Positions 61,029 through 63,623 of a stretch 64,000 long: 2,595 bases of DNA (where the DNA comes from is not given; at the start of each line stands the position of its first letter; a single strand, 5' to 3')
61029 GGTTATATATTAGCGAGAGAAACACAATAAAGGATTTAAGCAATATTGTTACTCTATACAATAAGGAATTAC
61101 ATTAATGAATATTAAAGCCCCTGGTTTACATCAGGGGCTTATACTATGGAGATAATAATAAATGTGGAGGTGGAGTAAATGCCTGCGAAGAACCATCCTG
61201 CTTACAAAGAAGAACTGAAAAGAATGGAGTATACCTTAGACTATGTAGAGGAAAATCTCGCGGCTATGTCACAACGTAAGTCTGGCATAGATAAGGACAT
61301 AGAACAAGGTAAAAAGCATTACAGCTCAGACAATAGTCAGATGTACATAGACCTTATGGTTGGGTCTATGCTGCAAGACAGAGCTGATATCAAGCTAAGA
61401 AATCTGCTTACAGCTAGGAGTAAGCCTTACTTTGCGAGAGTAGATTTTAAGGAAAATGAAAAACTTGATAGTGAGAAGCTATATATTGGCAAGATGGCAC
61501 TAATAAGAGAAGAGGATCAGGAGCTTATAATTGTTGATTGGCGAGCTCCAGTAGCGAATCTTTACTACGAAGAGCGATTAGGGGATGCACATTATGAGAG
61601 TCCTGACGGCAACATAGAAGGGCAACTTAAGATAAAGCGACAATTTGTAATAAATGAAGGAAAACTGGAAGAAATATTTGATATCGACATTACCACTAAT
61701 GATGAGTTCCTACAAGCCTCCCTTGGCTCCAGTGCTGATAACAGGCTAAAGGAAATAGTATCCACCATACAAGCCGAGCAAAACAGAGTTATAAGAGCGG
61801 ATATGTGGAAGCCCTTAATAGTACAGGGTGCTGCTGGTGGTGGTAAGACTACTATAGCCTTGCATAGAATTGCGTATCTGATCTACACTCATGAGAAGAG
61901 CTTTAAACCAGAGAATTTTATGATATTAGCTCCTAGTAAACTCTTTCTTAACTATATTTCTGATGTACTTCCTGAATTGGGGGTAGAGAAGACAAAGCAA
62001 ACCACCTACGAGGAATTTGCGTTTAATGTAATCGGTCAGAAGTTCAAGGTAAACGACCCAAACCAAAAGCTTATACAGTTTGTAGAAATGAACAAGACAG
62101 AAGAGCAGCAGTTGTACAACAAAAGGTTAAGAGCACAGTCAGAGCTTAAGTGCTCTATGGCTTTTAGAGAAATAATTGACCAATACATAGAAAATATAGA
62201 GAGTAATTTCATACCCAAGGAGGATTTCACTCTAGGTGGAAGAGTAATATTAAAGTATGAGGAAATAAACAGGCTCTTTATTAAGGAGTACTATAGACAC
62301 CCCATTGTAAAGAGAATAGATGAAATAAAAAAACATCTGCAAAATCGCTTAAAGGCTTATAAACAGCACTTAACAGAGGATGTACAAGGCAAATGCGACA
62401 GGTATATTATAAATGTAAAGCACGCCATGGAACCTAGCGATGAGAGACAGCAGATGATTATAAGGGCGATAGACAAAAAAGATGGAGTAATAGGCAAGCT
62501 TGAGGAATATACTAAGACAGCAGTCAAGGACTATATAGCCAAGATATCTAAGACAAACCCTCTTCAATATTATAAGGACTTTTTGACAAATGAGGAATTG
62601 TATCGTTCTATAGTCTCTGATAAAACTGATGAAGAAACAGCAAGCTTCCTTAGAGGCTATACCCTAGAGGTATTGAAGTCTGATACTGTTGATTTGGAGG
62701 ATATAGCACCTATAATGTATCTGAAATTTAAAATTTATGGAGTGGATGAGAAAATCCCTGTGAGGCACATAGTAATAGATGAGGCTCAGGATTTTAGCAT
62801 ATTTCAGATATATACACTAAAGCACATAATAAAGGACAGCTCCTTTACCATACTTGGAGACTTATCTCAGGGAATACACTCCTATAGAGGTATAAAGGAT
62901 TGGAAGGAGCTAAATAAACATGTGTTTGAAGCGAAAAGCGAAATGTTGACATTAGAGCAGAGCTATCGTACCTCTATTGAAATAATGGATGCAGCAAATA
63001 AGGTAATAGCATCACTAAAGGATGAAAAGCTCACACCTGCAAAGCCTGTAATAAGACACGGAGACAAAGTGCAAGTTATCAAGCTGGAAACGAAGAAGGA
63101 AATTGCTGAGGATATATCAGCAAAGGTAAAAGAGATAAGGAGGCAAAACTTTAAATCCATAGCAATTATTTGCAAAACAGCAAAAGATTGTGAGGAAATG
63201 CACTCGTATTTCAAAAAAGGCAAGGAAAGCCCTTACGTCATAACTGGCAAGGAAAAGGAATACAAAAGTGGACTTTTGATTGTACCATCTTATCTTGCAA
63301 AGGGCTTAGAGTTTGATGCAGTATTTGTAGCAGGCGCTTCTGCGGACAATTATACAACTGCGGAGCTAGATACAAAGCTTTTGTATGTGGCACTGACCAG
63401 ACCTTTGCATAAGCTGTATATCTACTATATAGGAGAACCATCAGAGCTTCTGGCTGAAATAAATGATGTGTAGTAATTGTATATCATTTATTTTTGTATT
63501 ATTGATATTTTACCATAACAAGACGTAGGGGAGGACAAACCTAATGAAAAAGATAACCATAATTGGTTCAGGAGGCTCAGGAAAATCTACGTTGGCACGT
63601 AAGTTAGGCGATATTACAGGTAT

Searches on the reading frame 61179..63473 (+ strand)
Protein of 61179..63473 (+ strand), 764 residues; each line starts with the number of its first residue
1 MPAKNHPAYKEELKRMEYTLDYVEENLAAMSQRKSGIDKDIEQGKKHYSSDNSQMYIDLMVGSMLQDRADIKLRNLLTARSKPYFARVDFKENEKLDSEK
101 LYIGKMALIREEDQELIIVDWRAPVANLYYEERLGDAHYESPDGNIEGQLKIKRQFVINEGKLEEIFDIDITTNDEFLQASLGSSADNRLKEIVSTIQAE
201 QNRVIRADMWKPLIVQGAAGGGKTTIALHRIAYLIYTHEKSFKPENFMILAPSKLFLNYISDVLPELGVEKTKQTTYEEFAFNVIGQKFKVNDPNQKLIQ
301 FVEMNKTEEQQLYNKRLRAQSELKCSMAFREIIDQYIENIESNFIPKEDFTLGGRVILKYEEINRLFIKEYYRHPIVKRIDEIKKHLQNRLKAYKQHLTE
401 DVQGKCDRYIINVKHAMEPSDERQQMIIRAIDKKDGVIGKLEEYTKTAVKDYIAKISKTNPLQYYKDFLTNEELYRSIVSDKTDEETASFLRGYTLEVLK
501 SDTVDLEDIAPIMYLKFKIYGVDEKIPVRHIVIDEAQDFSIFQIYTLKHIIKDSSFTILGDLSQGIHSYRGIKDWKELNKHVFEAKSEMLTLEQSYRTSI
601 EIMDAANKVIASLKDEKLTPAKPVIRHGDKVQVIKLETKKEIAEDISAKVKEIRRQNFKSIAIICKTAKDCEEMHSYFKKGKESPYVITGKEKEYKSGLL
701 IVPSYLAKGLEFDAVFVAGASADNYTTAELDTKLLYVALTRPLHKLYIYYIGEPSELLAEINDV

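Call 26: search_protein_families(library=ncbifam, proteins=[window:61179-63470:+])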
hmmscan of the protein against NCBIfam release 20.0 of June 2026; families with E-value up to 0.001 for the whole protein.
window:61179-63470:+ (764 aa): 10 families
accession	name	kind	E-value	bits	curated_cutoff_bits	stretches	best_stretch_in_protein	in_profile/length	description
NF041464.1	HelD_BACSU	equivalog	7.9e-158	526.7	419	1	68-762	84-775/779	RNA polymerase recycling motor HelD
NF041258.1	motor_HelR_2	exception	9.2e-49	166.2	1100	2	92-280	69-254/713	RNA polymerase recycling motor ATPase HelR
NF041254.1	motor_HelR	exception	2.4e-46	158.3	750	2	96-279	88-270/706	RNA polymerase recycling motor ATPase HelR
NF041465.1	HelD_MYCSM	equivalog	2e-43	148.5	1051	2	90-272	72-251/719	RNA polymerase recycling motor HelD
TIGR01073.1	pcrA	equivalog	1.2e-20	73.4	911.2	1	465-695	144-380/725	DNA helicase PcrA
TIGR01074.1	rep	equivalog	4.6e-20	71.4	951.45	1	442-691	120-373/668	DNA helicase Rep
TIGR01075.1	uvrD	equivalog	8.5e-17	60.7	1144.45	1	528-665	209-349/715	DNA helicase II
NF008743.0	PRK11773.1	equivalog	1e-16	60.5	965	1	529-655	215-342/720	DNA helicase II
NF008276.0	PRK11054.1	equivalog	4.2e-15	55.3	543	2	527-762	430-674/684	DNA helicase IV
NF008172.0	PRK10919.1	equivalog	1.6e-11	43.1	1168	1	444-692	127-375/673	DNA helicase Rep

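Call 38: find_encoding_contigs(protein=window:61179-63473:+, flank=10000, max_places=5)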
Protein window:61179-63473:+ (764 aa): no gene with exactly this product is on record in the collection.
